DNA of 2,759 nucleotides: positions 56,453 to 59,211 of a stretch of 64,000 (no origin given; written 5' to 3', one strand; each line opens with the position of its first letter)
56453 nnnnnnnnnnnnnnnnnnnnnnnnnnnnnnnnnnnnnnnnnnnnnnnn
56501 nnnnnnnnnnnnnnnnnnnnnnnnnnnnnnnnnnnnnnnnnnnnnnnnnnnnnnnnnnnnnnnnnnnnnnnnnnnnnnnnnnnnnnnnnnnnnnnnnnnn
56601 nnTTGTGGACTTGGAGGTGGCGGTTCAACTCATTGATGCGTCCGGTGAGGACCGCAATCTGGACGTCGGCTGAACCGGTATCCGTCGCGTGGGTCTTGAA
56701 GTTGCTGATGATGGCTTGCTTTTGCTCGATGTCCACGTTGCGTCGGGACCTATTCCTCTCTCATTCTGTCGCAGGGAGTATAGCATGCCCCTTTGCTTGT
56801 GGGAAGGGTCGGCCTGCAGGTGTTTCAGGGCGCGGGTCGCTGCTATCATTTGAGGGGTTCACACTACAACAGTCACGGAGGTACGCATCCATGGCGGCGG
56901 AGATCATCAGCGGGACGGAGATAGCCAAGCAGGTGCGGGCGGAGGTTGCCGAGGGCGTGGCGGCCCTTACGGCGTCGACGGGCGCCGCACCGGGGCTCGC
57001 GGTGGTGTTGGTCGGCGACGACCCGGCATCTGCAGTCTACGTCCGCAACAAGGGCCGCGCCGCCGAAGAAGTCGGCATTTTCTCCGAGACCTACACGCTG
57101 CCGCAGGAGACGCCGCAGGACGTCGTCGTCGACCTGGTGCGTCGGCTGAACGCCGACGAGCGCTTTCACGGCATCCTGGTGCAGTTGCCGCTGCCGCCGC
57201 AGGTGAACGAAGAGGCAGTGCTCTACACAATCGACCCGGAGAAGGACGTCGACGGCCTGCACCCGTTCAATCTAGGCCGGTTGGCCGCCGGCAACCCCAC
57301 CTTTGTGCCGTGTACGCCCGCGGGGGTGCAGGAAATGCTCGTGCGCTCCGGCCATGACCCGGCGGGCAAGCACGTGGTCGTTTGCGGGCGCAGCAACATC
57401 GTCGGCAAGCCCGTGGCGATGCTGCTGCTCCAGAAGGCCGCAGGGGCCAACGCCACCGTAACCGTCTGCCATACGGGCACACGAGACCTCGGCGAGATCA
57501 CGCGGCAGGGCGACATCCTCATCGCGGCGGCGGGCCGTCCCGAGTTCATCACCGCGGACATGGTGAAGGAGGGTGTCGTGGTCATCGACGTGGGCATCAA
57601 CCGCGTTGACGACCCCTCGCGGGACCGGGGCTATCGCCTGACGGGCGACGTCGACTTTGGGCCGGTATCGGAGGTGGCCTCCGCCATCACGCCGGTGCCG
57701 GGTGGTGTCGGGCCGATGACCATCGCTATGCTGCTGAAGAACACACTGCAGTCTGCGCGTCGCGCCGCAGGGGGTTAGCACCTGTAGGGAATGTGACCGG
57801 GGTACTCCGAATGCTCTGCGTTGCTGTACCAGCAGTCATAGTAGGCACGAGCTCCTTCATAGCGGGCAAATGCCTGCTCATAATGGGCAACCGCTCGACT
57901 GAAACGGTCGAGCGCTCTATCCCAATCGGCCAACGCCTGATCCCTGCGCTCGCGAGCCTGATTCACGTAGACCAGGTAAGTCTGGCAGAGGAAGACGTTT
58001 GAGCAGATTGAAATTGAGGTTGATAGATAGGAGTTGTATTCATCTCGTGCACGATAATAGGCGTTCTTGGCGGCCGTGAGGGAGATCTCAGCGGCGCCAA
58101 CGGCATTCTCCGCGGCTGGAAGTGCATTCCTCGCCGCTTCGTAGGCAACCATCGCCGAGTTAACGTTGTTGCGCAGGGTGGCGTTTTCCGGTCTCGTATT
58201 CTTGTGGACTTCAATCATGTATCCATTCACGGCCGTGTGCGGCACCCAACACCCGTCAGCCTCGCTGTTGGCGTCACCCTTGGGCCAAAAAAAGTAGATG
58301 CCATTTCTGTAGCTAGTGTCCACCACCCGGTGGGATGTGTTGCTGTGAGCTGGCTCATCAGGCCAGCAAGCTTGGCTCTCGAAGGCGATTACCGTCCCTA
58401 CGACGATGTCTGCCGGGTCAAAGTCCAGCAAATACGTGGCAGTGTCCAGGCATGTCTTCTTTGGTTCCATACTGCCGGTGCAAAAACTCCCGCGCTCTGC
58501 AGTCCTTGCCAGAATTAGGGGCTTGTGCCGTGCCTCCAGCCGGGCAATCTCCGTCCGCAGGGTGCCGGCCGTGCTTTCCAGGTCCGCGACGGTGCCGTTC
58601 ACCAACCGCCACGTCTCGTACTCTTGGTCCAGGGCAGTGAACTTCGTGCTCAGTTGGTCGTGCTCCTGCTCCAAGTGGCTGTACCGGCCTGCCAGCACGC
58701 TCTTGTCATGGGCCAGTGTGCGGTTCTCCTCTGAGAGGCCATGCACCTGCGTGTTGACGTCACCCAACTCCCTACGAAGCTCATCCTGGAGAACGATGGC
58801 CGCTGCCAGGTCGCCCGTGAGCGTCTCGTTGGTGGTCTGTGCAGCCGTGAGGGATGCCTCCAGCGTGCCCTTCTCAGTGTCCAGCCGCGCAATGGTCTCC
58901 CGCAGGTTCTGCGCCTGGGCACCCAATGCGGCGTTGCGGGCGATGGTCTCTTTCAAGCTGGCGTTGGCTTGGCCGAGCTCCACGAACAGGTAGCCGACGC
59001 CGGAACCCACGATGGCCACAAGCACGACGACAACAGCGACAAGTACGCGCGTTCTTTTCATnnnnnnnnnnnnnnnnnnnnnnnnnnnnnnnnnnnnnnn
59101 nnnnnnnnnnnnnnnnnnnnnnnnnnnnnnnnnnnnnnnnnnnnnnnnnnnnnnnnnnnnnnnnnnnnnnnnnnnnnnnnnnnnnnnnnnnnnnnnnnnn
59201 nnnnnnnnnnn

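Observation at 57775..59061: S26 signal-peptidase-like domain inserted between two long coiled coils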

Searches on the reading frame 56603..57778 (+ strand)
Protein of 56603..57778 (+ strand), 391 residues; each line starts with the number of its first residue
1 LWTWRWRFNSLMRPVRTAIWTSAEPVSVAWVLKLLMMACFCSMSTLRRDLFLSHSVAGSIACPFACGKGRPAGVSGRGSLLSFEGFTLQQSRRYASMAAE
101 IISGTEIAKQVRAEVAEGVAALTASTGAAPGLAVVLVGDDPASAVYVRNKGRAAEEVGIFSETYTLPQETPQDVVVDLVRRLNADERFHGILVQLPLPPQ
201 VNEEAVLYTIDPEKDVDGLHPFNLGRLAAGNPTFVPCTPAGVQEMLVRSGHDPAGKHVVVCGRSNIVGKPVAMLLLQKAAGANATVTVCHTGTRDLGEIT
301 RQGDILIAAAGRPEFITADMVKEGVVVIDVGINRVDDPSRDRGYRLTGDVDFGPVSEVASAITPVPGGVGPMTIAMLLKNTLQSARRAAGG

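Call 42: search_protein_families(library=pfam, proteins=[window:56603-57778:+], max_evalue=0.001)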
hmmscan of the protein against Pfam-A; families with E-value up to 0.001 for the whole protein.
window:56603-57778:+ (391 aa): 2 families
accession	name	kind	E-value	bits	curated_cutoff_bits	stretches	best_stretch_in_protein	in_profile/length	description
PF02882.25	THF_DHG_CYH_C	-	1e-68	230.2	27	1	220-388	1-159/160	Tetrahydrofolate dehydrogenase/cyclohydrolase, NAD(P)-binding domain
PF00763.28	THF_DHG_CYH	-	1.7e-40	138.3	32.8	1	102-217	1-115/115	Tetrahydrofolate dehydrogenase/cyclohydrolase, catalytic domain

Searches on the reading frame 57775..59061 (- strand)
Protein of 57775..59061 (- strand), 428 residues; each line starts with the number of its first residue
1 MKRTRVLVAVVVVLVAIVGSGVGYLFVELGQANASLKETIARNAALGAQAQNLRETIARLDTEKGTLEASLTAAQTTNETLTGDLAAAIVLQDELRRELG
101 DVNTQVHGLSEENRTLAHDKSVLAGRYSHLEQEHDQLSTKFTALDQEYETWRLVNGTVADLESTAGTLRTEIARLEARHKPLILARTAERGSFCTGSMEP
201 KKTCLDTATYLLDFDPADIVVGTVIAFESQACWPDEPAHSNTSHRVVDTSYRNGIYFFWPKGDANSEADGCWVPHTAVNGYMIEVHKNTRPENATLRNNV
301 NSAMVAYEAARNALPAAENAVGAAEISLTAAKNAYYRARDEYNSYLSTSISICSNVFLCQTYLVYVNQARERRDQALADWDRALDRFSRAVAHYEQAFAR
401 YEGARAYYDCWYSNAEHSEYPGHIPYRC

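Call 3: search_protein_families(library=pfam, proteins=[window:57775-59061:-], max_evalue=10)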
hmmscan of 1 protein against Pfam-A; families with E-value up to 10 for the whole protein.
window:57775-59061:- (428 aa): 50 families (the best 25 are shown)
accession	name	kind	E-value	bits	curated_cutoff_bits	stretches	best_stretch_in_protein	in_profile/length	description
PF13851.11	GAS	-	3.5e-06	27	32.3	1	35-148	30-136/200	Growth-arrest specific micro-tubule binding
PF10046.14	BLOC1_2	-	0.00018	22.3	33.4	1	103-179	12-88/96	Biogenesis of lysosome-related organelles complex-1 subunit 2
PF24922.1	ACBP4_C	-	0.0002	22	31.2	1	56-119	4-65/105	Acyl-CoA-binding domain-containing protein 4-6, C-terminal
PF06810.17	Phage_scaffold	-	0.00092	19.7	35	2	98-177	8-84/170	Phage capsid assembly scaffolding protein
PF04977.20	DivIC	-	0.0033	17.6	28.9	1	24-63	14-53/80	Septum formation initiator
PF07926.17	TPR_MLP1_2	-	0.004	17.6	36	1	37-116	46-122/129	TPR/MLP1/MLP2-like protein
PF06156.18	YabA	-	0.0041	18.1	30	2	94-140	19-65/103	Initiation control protein YabA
PF11559.13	ADIP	-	0.0061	17.1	34.3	2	40-99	58-117/151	Afadin- and alpha -actinin-Binding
PF25450.1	Rab11-FIP3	-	0.0065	17.2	31.9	1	95-149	52-106/125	Rab11-FIP3-like domain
PF12325.13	TMF_TATA_bd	-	0.0084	16.7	29.1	2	106-170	14-78/115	TATA element modulatory factor 1 TATA binding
PF12128.14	DUF3584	-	0.01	13.8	31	2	42-154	847-959/1191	Protein of unknown function (DUF3584)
PF10473.14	CENP-F_leu_zip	-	0.011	16.3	34.5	2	104-178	45-116/140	Leucine-rich repeats of kinetochore protein Cenp-F/LEK1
PF16526.10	CLZ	-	0.013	16.3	26.7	1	111-151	17-57/71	C-terminal leucine zipper domain of cyclic nucleotide-gated channels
PF11932.13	DUF3450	-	0.016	14.9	32.6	1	26-114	8-96/241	Protein of unknown function (DUF3450)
PF06818.20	Fez1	-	0.021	15.7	34.4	1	44-162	34-128/199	Fez1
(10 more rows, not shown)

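Call 4: search_protein_families(library=ncbifam, proteins=[window:57775-59061:-], max_evalue=10)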
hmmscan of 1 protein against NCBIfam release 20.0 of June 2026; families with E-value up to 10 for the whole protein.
window:57775-59061:- (428 aa): 34 families (the best 25 are shown)
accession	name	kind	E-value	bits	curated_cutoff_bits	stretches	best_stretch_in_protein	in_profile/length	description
TIGR04211.1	SH3_and_anchor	equivalog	1.4e-07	31.3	65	2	90-181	59-150/198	TIGR04211 family SH3 domain-containing protein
TIGR02168.1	SMC_prok_B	equivalog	2.2e-07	29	567.35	2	37-175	249-391/1181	chromosome segregation protein SMC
TIGR02228.1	sigpep_I_arch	equivalog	1.2e-06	28.5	51.85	1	194-283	37-119/158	signal peptidase I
NF038218.1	IcmG_DotF_IVB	equivalog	3.6e-06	26.8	200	1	2-146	48-187/266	type IVB secretion system protein IcmG/DotF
TIGR02169.1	SMC_prok_A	equivalog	2.5e-05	22.2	729.4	1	31-149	320-438/1165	chromosome segregation protein SMC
NF009644.1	PRK13169.1-5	equivalog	6.6e-05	23.5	130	2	93-140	18-65/116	DNA replication initiation control protein YabA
NF006543.0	PRK09039.1-2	equivalog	9.8e-05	22.3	305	1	6-162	28-186/350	peptidoglycan -binding protein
NF045487.1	ASRP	equivalog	0.00011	21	300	1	40-178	333-475/593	archaea-specific SMC-related protein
NF002572.0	PRK02224.1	equivalog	0.00023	19.6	1087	1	30-333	212-405/888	DNA double-strand break repair ATPase Rad50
NF047515.1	SpiroCoCo_C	equivalog_domain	0.00063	19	125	1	93-182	107-199/313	SpiroCoCo family coiled-coil protein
TIGR04523.1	Mplasa_alph_rch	subfamily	0.001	17.1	270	1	36-148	431-540/745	helix-rich protein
TIGR02894.1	DNA_bind_RsfA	subfamily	0.0039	17.4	126.45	1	98-150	91-143/161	RsfA family transcriptional regulator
NF040576.1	T2SS_GspM_XpsM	equivalog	0.0046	16.6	60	1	6-74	7-74/180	type II secretion system protein GspM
TIGR04320.1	Surf_Exclu_PgrA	domain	0.0059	16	70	2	289-347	254-312/360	SEC10/PgrA surface exclusion domain-containing protein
TIGR03752.1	conj_TIGR03752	hypoth_equivalog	0.0059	15.9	241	1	7-145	9-143/471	TIGR03752 family integrating conjugative element protein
NF040788.1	S-lay_SlaB_Mtsph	equivalog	0.011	14.6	700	2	51-130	304-383/416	S-layer protein SlaB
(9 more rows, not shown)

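Call 5: search_solved_structures(query=window:57775-59061:-, max_evalue=10, show_alignments=3)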
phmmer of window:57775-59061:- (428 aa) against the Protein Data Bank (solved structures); distinct sequences matched with E-value up to 10: 5.
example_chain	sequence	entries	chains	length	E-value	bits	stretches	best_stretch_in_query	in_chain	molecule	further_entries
5hyp_B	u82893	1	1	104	0.3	13.4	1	113-182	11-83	M28 protein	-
4h86_A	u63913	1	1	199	0.39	13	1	118-300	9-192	Peroxiredoxin type-2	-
6gaj_A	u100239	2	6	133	0.5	12.7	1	95-178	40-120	Outer capsid protein sigma-1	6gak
9h2j_N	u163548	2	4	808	0.7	12.2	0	93-146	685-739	Protein Ac66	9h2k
2no2_A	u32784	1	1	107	4.6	9.5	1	38-138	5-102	Huntingtin-interacting protein 1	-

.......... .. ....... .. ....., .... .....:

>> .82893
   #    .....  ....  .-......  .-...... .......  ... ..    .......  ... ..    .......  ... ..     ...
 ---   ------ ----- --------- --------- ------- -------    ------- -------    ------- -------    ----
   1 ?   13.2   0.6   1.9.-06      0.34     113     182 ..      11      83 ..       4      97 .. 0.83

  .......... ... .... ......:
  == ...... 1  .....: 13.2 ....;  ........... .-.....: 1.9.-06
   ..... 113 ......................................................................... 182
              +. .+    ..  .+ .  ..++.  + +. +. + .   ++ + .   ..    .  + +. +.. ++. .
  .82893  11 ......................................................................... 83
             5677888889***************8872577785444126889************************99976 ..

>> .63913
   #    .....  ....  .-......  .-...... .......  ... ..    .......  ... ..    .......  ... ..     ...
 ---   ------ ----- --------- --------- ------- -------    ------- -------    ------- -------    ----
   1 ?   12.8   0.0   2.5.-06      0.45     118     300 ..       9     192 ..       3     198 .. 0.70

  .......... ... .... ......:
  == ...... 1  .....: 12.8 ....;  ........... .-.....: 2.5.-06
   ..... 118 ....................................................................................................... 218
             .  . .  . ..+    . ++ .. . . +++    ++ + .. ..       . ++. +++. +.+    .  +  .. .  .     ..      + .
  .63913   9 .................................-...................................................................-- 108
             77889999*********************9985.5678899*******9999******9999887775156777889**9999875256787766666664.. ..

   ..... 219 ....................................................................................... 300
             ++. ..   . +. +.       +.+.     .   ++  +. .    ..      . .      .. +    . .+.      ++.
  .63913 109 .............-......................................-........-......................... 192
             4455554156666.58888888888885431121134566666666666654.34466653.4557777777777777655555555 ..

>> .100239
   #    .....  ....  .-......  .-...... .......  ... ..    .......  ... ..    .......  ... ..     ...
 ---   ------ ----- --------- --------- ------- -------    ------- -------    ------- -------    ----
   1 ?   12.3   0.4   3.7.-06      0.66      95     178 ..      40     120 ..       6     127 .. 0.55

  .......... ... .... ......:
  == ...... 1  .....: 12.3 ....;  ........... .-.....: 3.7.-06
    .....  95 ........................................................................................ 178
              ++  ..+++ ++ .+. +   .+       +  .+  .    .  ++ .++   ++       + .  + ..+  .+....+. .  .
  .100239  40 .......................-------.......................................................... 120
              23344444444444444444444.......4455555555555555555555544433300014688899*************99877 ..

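Call 9: find_homologous_proteins(query=window:57775-59061:-, max_evalue=0.001)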
Query window:57775-59061:- (428 aa): 80 proteins with E <= 0.001 among 8000 candidates.
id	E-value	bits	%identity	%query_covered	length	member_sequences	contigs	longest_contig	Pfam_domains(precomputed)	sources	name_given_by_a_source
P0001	6.3e-285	962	100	100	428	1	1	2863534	PF13851.12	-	-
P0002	8.0e-211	718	75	100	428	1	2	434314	PF13851.12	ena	-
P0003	1.1e-207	708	78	95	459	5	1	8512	PF13851.12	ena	-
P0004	2.4e-172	592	68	97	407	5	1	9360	-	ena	-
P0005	1.1e-114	402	48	100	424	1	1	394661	PF14662.12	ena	-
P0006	2.0e-95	338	40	100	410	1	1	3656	-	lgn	-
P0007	1.7e-94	335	42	100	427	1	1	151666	PF02183.24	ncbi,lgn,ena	-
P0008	2.4e-93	332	39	100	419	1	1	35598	PF02183.24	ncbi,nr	ncbi:MAG: hypothetical protein OXC99_01520 [Chloroflexi bacterium]|nr:hypothetical protein [Chlorofl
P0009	3.5e-90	321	40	96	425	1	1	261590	PF02183.24,PF27881.1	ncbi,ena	-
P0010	1.1e-89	320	39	100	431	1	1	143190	PF02183.24,PF17675.7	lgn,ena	-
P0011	1.1e-89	320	44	70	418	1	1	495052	-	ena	-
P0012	4.0e-85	305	44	100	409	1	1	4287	-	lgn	-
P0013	8.4e-84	300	42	100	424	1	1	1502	-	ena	-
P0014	8.0e-82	294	38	100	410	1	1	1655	-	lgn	-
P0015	8.7e-77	277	41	92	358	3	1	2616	PF28019.1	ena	-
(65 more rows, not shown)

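Call 13: find_related_loci(query=A1, collection=genome_contigs, flank=8000)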
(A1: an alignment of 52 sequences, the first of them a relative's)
Query A1 (428 aa) in genome_contigs; peptide patterns used: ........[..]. (x = any residue, [..] = any of these).
79 stretches matched a pattern; 75 encode a relative of the query (tblastn E <= 1e-3); 75 distinct loci.
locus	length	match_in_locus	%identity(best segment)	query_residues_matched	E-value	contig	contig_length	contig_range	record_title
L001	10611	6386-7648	53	1-428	5e-134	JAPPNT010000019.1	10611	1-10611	MAG: Chloroflexota bacterium isolate RHO3_bin_79 NODE_7819_length_10611_cov_4.361406, whole genome shotgun sequence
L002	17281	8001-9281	42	1-428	7e-94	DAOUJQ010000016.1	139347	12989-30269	MAG TPA_asm: Dehalococcoidia bacterium isolate S34_275 k113_1528790, whole genome shotgun sequence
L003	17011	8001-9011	37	32-428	9e-63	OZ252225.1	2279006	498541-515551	MAG: Dehalococcoidia bacterium isolate 34f50415-d94a-410d-b1e5-f9bc9e389886 genome assembly, chromosome: 1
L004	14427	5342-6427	35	6-428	2e-62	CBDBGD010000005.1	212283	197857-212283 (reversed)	MAG: Dehalococcoidia bacterium isolate 071da621-6304-4d5e-9b44-e96b0957c40d genome assembly, contig: contig_5, whole gen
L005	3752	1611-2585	36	46-428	5e-62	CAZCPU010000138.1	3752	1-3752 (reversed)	MAG TPA_asm: uncultured Dehalococcoidia bacterium isolate SRP109090_co1_153 genome assembly, contig: NODE_37198_length_3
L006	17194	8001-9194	38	1-428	9e-62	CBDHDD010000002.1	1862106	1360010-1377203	MAG: Dehalococcoidia bacterium isolate e1889495-a2da-40f9-909c-8269d7dc74c2 genome assembly, contig: contig_2, whole gen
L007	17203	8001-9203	34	24-428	7e-59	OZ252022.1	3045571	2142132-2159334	MAG: Dehalococcoidia bacterium isolate 06bcde79-657e-4a1d-bd84-e3996ea03b32 genome assembly, chromosome: 1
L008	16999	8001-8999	35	46-428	3e-57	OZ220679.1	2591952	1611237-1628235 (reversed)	MAG: Dehalococcoidia bacterium isolate bff0dcbd-e965-4f93-bb55-57b6ceb5617d genome assembly, chromosome: 1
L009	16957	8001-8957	35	63-428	2e-57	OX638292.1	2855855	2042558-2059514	MAG: uncultured Dehalococcoidia bacterium isolate 695a8b18-9d85-47ae-89af-9793d4c73328 genome assembly, chromosome: 1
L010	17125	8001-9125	35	24-428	6e-57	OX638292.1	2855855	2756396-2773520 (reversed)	MAG: uncultured Dehalococcoidia bacterium isolate 695a8b18-9d85-47ae-89af-9793d4c73328 genome assembly, chromosome: 1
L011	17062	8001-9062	32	30-428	6e-55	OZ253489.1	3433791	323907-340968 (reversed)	MAG: Dehalococcoidia bacterium isolate ffb8934b-577b-4777-8369-15bafc51d39f genome assembly, chromosome: 1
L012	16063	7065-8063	34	46-428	2e-54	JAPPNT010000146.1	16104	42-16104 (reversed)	MAG: Chloroflexota bacterium isolate RHO3_bin_79 NODE_5334_length_16104_cov_4.442021, whole genome shotgun sequence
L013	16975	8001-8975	39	4-314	3e-54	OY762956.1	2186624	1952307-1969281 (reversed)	MAG: Dehalococcoidia bacterium isolate caf6cba7-c187-4a53-abc2-184ab5dfaca7 genome assembly, chromosome: 1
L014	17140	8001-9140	33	23-420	4e-53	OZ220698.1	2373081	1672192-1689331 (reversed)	MAG: Dehalococcoidia bacterium isolate 1c31877f-31fb-4be5-889e-2983ccd84c47 genome assembly, chromosome: 1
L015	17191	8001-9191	32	13-420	2e-52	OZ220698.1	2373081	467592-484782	MAG: Dehalococcoidia bacterium isolate 1c31877f-31fb-4be5-889e-2983ccd84c47 genome assembly, chromosome: 1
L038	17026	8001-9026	33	10-354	5e-41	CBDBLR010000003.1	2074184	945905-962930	MAG: Dehalococcoidia bacterium isolate b0ff33b4-6d30-44c2-b05f-a31f5125ac2a genome assembly, contig: contig_3, whole gen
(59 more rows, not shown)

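Call 20: predict_structure(alignment_id=A1)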
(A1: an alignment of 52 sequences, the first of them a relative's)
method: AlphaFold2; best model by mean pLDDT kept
length: 428 residues; sequences in the alignment: 52
mean_pLDDT: 84.3   pTM: 0.53
mean pLDDT of the five models: 84.3, 83.6, 82.8, 81.9, 81.4
residues with pLDDT >= 90: 199; 70-90: 171; 50-70: 40; < 50: 18
segments of 3 or more residues with pLDDT < 50: 1-7, 178-184
pLDDT, mean of each block of 10 residues (from residue 1): 45 52 56 69 78 88 91 90 88 88 87 88 90 89 82 73 72 55 59 71 86 95 95 90 95 97 88 97 91 90 91 96 95 94 86 86 92 95 92 95 94 87 92
secondary structure, 60 per line:
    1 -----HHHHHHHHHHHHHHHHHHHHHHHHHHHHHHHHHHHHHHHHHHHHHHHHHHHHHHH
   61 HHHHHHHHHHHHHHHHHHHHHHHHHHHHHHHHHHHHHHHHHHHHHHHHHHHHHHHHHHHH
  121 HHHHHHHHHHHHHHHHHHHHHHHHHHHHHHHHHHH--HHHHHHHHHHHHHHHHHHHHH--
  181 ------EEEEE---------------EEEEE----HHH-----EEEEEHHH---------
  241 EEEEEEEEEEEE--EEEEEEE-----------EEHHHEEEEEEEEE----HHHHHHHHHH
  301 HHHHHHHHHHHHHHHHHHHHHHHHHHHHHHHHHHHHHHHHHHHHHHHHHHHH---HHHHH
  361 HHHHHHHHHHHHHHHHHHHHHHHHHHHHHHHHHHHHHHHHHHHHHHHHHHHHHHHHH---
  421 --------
elements in order: H6-155 H158-178 E187-191 E207-211 E224-228 E241-252 E255-261 E278-286 H291-352 H356-417

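Call 42: search_protein_families(library=pfam, proteins=[L038:6370-7842:+], max_evalue=0.001)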
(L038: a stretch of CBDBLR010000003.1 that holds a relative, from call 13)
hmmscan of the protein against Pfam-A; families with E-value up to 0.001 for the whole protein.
L038:6370-7842:+ (490 aa): 1 family
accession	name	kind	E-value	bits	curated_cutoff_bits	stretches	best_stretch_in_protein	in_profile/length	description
PF13753.12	SWM_repeat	-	4.6e-12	46.5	27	1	259-334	4-85/86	Putative flagellar system-associated repeat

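Call 81: fold_search(model_id=the predicted structure, library=pdb)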
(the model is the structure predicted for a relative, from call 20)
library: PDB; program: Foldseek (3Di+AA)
matches with E <= 10: 996; with E <= 0.001: 3
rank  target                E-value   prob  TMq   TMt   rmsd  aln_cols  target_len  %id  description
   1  2b5u_A                1.8e-04  0.99  0.20  0.19  16.9       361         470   11  Crystal Structure Of Colicin E3 V206C Mutant In Complex With Its Immunity Protein (released 2006-11-07)
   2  5ew5_A                2.3e-04  0.99  0.20  0.18  13.9       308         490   12  Crystal Structure of Colicin E9 In Complex with Its Immunity Protein Im9 (released 2016-07-20)
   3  7nsu_D                8.0e-04  0.99  0.20  0.20  12.1       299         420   12  ColicinE9 intact translocation complex (released 2021-08-11)
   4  1jch_A                1.7e-03  0.91  0.20  0.18  16.4       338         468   12  Crystal Structure of Colicin E3 in Complex with its Immunity Protein (released 2001-11-30)
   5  9lws_B                3.6e-03  1.00  0.28  0.47  14.2       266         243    8  Cryo-EM structure of PI3Kalpha H1047R in complex with compound UCL-TRO-1938 (released 2025-10-15)
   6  9hmx_A                1.2e-02  1.00  0.26  0.59   2.9       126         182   17  Structure of SteB-RipA complex from Mycobacterium tuberculosis (released 2025-07-30)
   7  9exo_A                1.4e-02  0.54  0.13  0.09  30.8       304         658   10  Wzc-K540M-2YE MgADP C1 (released 2025-04-23)
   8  9i2q_A                1.5e-02  0.54  0.13  0.09  31.0       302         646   11  Wzc-K540M-3YE MgADP C1 (released 2025-04-30)
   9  8v8h_B                1.9e-02  0.98  0.26  0.43  11.0       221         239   10  PI3Ka H1047R co-crystal structure with inhibitor in cryptic pocket near H1047R (compound 4). (released 2024-03-20)
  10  8ilv_B                2.2e-02  0.77  0.21  0.30  15.4       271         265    7  Cryo-EM structure of PI3Kalpha in complex with compound 18 (released 2023-09-06)
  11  5xgj_B                2.3e-02  0.63  0.20  0.28  15.7       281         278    7  Crystal structure of PI3K complex with an inhibitor (released 2018-04-25)
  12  1ujw_B                2.9e-02  0.98  0.18  0.47   5.5       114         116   16  Structure of the complex between BtuB and Colicin E3 Receptor binding domain (released 2003-11-25)
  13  8sbj_B                2.9e-02  0.97  0.27  0.42  14.2       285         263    8  Co-structure Phosphatidylinositol 4,5-bisphosphate 3-kinase catalytic subunit alpha isoform complexed with brain penet (released 2023-07-19)
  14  3na7                  3.1e-02  1.00  0.27  0.46   2.8       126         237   17  2.2 Angstrom Structure of the HP0958 Protein from Helicobacter pylori CCUG 17874 (released 2010-09-22)
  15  9r68_I                3.1e-02  0.44  0.17  0.11  24.4       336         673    9  CPS secretion pathway Wza-Wzc_C1 (Conf 2) (released 2026-03-04)
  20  6a2t                  4.2e-02  0.97  0.17  0.57   4.7       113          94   11  Mycobacterium tuberculosis LexA C-domain K197A (released 2019-01-23)
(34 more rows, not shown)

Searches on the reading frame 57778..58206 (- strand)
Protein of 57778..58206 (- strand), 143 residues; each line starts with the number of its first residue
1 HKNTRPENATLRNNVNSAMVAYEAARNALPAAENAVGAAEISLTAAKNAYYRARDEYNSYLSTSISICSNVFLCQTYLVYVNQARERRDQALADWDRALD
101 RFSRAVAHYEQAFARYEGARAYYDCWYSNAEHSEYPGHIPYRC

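Call 6: search_protein_families(library=pfam, proteins=[window:57778-58206:-], max_evalue=10)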
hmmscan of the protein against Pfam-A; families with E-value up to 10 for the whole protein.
seq(143 aa): 7 families
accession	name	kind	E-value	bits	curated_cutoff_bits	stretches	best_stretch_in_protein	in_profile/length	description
PF02050.21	FliJ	-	0.029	15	28.4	1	32-118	3-91/123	Flagellar FliJ protein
PF03114.23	BAR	-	0.11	12.6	28.5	1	74-125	131-184/234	BAR domain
PF13428.12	TPR_14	-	0.24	12.6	23.5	1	90-123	5-38/44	Tetratricopeptide repeat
PF02321.23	OEP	-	0.63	10.3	22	1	10-50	104-144/187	Outer membrane efflux protein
PF21725.3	T7SS_signal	-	0.9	9.8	27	1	75-120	139-184/241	Putative T7SS secretion signal domain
PF23773.1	DUF7169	-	3.6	8.5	27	0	85-118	61-94/94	Domain of unknown function (DUF7169)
PF05276.19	SH3BP5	-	4.3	7.5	25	1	8-48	70-110/231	SH3 domain-binding protein 5 (SH3BP5)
